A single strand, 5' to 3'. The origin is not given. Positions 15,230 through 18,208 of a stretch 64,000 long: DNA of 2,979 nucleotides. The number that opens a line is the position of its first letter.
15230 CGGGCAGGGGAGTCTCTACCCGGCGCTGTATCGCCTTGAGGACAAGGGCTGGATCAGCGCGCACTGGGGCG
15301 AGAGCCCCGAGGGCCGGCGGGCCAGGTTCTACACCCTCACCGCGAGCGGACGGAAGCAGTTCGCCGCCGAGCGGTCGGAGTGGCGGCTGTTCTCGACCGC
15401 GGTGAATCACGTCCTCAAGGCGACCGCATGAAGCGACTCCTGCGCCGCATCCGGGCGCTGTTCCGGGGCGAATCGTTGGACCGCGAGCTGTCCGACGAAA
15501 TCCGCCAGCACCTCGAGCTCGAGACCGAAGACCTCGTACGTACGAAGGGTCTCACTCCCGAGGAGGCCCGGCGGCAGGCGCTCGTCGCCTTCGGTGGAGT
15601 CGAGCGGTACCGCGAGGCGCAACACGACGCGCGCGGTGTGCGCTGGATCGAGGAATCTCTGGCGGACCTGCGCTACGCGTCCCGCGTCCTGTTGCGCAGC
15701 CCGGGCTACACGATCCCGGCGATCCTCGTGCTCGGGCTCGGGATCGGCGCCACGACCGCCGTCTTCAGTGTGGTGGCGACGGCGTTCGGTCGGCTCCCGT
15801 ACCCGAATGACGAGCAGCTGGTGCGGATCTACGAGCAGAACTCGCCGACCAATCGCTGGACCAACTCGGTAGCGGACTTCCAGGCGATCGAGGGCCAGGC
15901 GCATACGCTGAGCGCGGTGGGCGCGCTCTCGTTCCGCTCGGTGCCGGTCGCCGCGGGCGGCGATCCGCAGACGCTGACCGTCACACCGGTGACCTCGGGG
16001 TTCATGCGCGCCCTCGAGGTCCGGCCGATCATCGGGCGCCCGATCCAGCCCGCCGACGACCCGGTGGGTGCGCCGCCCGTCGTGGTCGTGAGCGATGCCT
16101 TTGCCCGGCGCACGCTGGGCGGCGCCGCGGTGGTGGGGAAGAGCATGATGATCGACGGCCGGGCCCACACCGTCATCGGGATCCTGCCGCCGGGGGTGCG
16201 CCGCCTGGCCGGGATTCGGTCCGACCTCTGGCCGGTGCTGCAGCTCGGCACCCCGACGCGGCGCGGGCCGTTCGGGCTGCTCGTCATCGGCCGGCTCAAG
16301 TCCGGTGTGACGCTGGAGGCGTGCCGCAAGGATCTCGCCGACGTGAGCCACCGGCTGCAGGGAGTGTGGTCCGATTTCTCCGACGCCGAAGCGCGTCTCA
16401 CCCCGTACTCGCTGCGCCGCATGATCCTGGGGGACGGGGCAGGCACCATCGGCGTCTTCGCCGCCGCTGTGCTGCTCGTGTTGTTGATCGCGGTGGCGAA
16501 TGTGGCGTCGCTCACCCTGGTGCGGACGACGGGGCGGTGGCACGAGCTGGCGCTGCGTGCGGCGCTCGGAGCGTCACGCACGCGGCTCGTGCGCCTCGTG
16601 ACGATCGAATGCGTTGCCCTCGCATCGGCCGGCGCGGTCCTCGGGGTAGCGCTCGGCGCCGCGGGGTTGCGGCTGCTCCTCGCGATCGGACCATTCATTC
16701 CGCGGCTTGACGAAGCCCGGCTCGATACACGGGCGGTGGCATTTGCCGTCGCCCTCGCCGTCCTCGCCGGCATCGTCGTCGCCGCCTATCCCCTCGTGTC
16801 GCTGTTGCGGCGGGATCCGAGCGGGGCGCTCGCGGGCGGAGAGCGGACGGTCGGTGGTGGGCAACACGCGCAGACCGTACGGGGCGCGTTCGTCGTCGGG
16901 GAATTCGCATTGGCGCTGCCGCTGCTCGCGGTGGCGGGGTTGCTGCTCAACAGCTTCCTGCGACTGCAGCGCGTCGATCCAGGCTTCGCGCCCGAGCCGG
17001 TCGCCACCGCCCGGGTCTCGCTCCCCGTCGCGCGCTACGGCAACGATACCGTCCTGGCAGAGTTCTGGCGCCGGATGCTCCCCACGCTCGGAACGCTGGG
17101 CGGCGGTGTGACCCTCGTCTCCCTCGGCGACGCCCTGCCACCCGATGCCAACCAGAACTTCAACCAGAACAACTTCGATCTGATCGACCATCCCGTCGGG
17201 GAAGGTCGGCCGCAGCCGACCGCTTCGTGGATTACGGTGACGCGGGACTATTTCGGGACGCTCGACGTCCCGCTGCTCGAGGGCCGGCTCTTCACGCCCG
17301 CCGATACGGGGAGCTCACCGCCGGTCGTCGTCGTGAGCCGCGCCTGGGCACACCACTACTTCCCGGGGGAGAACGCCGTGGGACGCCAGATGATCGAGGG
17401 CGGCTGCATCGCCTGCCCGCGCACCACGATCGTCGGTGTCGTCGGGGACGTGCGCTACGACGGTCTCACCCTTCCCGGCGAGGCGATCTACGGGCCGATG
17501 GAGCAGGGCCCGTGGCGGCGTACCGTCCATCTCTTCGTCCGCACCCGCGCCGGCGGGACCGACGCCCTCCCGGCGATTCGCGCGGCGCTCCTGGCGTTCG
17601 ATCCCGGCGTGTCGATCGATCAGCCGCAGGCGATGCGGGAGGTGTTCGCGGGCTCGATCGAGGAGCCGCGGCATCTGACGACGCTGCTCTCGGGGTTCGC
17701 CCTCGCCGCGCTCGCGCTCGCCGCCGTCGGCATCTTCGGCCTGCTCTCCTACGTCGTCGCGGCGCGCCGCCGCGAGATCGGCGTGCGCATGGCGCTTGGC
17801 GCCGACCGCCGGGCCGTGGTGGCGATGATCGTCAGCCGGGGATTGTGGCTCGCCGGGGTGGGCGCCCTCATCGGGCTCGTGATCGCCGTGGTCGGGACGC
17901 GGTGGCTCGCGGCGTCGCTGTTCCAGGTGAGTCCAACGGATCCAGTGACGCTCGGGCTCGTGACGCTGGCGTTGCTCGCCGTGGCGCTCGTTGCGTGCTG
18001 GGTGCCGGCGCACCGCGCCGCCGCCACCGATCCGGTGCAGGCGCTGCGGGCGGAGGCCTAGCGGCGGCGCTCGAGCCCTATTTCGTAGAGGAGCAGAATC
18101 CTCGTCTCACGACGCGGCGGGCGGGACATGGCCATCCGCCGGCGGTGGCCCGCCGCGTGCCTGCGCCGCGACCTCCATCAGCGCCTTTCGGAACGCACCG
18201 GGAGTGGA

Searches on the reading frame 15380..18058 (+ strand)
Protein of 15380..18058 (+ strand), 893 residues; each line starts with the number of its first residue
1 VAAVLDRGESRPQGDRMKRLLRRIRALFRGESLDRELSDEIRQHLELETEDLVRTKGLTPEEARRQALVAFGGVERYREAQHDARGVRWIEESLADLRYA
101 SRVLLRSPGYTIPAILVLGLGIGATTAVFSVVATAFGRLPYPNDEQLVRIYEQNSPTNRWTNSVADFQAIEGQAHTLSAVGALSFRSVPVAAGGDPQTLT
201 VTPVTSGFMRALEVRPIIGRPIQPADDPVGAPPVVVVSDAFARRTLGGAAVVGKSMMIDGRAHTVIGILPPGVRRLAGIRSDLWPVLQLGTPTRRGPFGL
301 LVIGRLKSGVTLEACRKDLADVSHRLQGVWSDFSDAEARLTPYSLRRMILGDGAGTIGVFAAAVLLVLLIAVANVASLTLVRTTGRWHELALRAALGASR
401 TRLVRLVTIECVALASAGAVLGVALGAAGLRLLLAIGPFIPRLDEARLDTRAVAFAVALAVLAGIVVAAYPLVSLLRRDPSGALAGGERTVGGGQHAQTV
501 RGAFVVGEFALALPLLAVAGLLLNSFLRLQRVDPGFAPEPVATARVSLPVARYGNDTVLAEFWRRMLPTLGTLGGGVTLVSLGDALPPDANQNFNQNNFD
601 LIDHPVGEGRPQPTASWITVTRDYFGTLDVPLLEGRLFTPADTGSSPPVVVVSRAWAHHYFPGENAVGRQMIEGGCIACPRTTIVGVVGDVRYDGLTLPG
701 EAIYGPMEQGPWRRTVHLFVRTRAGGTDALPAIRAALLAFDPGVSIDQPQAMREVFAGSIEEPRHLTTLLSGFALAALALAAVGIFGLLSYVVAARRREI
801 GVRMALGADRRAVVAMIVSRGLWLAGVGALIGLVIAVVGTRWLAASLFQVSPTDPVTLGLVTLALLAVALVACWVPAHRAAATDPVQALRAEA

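Call 70: search_protein_families(library=pfam, proteins=[window:15380-18058:+], max_evalue=0.00001)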
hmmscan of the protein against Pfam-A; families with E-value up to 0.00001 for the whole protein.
window:15380-18058:+ (893 aa): 2 families
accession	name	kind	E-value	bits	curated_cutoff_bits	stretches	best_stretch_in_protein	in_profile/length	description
PF12704.14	MacB_PCD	-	2.5e-26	93.7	27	2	114-321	4-206/207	MacB-like periplasmic core domain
PF02687.27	FtsX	-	3.6e-23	82.3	25.5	2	773-884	3-119/120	FtsX-like permease C-terminal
